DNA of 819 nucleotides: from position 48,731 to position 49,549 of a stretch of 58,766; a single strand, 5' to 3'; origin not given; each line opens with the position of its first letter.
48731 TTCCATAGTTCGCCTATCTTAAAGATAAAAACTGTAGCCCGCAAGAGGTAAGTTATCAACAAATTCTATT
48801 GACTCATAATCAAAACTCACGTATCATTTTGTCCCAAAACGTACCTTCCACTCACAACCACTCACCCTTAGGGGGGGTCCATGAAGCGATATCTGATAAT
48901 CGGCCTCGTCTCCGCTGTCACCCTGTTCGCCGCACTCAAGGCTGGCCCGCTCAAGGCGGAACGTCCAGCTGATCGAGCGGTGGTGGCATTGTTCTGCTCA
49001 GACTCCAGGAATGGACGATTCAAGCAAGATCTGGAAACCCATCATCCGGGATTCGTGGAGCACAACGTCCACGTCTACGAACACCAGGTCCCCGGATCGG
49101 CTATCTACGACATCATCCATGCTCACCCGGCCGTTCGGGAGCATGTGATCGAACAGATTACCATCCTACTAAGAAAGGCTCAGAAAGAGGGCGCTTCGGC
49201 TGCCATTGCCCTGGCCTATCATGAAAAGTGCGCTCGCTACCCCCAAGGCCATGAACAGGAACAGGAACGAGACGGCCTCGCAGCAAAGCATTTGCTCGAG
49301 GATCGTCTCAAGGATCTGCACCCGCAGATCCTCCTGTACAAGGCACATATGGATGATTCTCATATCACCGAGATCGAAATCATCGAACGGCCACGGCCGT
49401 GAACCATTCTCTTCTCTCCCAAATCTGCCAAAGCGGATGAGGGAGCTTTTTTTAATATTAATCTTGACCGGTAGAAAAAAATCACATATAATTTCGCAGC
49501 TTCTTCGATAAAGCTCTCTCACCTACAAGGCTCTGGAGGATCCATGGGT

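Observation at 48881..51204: Three consecutive, mutually divergent beta-carbonic-anhydrase-signature genes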

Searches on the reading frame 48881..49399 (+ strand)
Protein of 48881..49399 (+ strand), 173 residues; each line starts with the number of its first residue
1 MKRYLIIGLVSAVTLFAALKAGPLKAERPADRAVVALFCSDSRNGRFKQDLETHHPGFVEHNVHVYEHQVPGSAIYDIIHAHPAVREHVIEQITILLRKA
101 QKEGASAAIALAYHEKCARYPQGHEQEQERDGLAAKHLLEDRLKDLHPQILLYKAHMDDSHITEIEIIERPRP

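Call 3: search_protein_families(library=pfam, proteins=[window:48881-49399:+], max_evalue=10)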
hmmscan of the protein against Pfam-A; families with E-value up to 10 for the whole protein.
window:48881-49399:+ (173 aa): 0 families

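Call 4: search_protein_families(library=ncbifam, proteins=[window:48881-49399:+], max_evalue=10)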
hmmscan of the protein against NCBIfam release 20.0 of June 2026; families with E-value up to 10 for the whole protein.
window:48881-49399:+ (173 aa): 1 family
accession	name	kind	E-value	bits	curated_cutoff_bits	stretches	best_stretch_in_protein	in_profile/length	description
TIGR02017.1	hutG_amidohyd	equivalog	0.024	14.1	278.75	1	141-163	132-154/263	N-formylglutamate deformylase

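Call 14: find_homologous_proteins(query=window:48881-49399:+, max_evalue=0.001)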
Query window:48881-49399:+ (173 aa): 1 proteins with E <= 0.001 among 190 candidates.
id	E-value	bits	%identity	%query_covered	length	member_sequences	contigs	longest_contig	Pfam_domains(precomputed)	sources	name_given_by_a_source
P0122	6.5e-109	379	100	100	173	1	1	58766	-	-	-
